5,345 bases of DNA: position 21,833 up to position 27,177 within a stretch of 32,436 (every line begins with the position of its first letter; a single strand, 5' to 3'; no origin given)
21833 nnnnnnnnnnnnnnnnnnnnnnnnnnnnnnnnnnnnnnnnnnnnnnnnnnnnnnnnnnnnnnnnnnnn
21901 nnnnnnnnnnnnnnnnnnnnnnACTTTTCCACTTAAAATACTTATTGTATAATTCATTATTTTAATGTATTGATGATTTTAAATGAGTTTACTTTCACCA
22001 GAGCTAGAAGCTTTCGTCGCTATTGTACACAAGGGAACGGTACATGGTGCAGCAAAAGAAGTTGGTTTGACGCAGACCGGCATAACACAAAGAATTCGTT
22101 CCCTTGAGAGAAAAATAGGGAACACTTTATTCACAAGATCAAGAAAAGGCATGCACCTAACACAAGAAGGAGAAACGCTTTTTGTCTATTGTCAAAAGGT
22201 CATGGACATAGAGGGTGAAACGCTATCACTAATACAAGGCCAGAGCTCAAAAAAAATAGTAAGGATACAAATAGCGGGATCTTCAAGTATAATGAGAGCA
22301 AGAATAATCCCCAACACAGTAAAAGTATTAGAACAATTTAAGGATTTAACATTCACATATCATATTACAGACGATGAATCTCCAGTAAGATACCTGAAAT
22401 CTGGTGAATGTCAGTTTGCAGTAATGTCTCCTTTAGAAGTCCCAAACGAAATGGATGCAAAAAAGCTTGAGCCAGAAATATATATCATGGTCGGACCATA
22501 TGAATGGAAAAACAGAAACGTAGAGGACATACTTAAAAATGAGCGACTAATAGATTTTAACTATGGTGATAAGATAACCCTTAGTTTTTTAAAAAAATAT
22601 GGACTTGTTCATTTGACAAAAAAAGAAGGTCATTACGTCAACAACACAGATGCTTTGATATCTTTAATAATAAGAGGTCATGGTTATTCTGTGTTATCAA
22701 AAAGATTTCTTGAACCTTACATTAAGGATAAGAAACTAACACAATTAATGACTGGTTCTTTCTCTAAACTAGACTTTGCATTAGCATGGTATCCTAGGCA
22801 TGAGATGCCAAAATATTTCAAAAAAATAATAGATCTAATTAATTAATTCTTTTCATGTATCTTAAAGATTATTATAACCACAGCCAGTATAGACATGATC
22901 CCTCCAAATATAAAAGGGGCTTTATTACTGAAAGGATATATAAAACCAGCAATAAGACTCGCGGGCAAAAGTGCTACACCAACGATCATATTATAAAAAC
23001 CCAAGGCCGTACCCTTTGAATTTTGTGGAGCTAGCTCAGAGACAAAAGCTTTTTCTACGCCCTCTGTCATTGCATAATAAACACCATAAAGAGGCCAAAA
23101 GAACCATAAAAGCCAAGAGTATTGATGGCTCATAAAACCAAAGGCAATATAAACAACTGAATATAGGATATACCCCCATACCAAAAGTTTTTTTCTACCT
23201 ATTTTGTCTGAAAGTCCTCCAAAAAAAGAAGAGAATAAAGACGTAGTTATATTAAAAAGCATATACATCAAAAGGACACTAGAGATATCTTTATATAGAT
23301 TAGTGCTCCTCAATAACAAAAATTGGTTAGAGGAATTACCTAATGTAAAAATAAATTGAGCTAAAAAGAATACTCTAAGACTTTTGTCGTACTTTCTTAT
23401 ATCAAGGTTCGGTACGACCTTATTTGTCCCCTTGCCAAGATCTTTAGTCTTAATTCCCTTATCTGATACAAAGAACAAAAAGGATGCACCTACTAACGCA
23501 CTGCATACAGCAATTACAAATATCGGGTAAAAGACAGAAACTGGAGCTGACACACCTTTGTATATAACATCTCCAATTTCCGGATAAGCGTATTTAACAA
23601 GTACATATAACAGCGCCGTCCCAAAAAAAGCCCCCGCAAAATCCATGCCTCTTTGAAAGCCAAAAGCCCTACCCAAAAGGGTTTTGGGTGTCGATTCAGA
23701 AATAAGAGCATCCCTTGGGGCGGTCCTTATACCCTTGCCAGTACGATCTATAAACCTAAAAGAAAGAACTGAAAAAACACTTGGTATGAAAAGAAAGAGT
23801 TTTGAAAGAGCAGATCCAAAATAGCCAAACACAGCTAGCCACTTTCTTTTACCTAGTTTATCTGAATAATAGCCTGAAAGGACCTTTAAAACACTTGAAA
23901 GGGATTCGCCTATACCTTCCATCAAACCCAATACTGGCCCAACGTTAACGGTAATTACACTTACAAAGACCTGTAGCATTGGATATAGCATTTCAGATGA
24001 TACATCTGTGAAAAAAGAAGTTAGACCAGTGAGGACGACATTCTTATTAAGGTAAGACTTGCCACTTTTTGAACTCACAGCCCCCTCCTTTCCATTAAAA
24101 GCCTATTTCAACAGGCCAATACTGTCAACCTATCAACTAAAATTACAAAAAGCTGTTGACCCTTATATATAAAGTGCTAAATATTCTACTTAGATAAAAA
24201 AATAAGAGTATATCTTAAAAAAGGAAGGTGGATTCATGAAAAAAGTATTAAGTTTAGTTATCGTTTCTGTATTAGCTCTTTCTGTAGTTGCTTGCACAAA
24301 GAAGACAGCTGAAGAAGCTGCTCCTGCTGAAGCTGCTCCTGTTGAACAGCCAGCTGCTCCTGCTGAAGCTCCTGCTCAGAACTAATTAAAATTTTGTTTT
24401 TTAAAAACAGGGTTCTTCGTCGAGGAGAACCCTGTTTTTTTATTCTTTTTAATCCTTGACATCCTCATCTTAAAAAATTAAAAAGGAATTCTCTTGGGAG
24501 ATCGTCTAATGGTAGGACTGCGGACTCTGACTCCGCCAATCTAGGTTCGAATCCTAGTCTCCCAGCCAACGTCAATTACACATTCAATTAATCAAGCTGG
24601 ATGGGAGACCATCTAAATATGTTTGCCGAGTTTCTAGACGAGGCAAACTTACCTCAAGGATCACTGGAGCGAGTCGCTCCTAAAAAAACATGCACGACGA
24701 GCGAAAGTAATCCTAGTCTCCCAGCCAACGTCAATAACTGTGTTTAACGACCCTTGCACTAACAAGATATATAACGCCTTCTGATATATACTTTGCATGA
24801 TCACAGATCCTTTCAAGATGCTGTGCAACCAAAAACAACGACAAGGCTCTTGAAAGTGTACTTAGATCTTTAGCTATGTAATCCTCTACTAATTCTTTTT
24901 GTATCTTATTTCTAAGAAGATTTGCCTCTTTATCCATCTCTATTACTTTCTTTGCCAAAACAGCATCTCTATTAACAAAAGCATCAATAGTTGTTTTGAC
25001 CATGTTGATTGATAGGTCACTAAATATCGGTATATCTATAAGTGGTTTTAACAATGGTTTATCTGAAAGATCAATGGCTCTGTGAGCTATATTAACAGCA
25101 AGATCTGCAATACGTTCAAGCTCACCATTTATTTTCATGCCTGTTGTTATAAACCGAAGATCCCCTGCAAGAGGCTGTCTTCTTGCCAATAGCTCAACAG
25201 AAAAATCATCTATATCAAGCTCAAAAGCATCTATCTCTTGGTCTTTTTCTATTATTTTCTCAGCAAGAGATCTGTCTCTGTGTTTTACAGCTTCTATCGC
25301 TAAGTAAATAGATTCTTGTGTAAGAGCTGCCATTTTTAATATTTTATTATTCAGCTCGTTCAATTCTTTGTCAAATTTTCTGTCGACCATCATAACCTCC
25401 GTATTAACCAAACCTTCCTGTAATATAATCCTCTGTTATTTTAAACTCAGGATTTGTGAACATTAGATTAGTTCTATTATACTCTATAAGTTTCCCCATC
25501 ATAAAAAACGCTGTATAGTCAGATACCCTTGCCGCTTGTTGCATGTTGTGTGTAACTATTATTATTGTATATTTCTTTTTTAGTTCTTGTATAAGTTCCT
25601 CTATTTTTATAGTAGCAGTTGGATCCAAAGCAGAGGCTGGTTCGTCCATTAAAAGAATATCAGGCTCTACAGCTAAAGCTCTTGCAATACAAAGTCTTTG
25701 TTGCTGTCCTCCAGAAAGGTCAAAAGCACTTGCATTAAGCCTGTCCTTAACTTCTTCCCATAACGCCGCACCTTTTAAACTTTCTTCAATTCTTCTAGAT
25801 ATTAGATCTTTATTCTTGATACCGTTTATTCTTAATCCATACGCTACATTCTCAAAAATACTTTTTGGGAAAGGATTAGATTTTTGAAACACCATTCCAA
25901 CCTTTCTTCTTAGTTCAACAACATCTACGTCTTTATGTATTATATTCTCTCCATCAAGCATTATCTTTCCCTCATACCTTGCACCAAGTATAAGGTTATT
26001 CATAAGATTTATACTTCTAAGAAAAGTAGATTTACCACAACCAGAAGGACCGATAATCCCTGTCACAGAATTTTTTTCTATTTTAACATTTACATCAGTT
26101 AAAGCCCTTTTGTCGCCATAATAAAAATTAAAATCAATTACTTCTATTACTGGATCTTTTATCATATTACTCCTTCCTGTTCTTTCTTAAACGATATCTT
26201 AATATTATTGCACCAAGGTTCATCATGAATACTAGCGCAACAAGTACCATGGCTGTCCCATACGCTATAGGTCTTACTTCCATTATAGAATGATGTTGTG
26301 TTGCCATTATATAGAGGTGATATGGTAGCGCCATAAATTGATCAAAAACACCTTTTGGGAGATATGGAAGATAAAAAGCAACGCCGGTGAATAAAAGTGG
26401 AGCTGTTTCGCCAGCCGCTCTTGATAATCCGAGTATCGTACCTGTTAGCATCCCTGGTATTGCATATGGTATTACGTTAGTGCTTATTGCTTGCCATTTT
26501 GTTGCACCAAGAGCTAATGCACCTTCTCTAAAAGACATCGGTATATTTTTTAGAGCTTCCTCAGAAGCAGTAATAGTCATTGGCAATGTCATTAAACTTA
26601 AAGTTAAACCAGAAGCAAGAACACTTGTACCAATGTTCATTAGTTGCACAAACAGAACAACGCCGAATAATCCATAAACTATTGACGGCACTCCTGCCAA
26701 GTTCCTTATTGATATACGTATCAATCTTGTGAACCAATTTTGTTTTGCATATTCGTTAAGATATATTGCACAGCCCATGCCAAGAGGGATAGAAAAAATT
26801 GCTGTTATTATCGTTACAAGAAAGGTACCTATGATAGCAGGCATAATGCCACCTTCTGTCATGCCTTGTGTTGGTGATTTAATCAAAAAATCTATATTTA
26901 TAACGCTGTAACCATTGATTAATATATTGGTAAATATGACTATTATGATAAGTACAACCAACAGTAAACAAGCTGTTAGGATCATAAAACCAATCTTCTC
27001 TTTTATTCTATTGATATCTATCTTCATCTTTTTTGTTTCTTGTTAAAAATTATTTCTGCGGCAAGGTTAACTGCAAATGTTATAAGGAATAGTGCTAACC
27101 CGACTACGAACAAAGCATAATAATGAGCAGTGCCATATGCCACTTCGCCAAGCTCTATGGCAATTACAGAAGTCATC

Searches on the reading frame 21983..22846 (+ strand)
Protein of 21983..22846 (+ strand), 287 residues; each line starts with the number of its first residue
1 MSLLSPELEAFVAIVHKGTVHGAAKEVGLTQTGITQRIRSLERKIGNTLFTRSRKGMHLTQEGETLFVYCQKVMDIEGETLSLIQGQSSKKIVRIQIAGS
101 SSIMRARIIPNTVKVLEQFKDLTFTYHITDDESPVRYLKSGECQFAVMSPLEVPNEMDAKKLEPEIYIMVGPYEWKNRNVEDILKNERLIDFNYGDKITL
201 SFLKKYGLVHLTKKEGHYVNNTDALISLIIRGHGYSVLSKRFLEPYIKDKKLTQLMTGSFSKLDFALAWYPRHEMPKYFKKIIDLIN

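Call 55: search_protein_families(library=pfam, proteins=[window:21983-22846:+], max_evalue=0.001)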
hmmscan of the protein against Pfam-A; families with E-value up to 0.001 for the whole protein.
window:21983-22846:+ (287 aa): 2 families
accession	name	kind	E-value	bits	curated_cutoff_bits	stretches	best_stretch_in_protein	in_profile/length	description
PF00126.33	HTH_1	-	1.1e-16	61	26.6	1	8-64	4-60/60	Bacterial regulatory helix-turn-helix protein, lysR family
PF03466.25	LysR_substrate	-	3.3e-13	49.9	28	1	94-286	7-204/209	LysR substrate binding domain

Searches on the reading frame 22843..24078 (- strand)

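Call 55: search_protein_families(library=pfam, proteins=[window:22843-24078:-], max_evalue=0.001)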
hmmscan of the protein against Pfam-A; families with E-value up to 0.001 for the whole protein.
window:22843-24078:- (411 aa): 2 families
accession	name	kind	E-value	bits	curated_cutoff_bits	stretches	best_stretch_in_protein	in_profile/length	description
PF07690.21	MFS_1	-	7.3e-35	120.9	33.4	2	238-406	2-173/347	Major Facilitator Superfamily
PF00083.30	Sugar_tr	-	8.2e-07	28.7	22.3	1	238-405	18-190/452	Sugar (and other) transporter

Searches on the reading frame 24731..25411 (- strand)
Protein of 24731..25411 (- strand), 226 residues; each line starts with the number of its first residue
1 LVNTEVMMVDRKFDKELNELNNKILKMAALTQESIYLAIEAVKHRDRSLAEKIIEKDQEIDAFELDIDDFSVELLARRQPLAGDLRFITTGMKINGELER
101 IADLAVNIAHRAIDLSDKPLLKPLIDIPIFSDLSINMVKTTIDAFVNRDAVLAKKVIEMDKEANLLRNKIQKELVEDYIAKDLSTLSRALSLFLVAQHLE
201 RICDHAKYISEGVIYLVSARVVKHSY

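Call 55: search_protein_families(library=pfam, proteins=[window:24731-25411:-], max_evalue=0.001)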
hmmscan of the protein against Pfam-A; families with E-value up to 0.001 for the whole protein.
window:24731-25411:- (226 aa): 2 families
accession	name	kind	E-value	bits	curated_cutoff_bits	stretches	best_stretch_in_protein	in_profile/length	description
PF01895.24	PhoU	-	1.3e-42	144.5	23.5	2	24-111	1-88/89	PhoU domain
PF01865.21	PhoU_div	-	0.00011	22.1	24.4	0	18-112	110-208/214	Protein of unknown function DUF47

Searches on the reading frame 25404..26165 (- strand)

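Call 55: search_protein_families(library=pfam, proteins=[window:25404-26165:-], max_evalue=0.001)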
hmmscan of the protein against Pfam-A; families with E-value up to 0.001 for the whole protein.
window:25404-26165:- (253 aa): 6 families
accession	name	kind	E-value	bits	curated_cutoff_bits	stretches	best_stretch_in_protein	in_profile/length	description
PF00005.33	ABC_tran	-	7.7e-31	108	25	1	22-177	1-136/137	ABC transporter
PF13304.12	AAA_21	-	1.8e-15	58.3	27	1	120-208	211-300/304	AAA domain, putative AbiEii toxin, Type IV TA system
PF02463.25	SMC_N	-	2.9e-12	46.9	40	1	31-222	23-213/220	RecF/RecN/SMC N terminal domain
PF20703.3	nSTAND1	-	0.00036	20.7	27.1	1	11-50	12-51/379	Novel STAND NTPase 1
PF01637.24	ATPase_2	-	0.00055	20.2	33.2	0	22-212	8-123/225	ATPase domain predominantly from Archaea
PF13175.12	AAA_15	-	0.0009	19.4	32.1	1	20-93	12-83/374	AAA ATPase domain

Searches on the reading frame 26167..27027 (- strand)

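Call 55: search_protein_families(library=pfam, proteins=[window:26167-27027:-], max_evalue=0.001)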
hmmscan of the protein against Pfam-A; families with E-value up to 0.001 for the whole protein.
window:26167-27027:- (286 aa): 1 family
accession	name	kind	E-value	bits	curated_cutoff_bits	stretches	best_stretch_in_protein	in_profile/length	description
PF00528.27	BPD_transp_1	-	4.9e-16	59.4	26.4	1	80-263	2-165/184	Binding-protein-dependent transport system inner membrane component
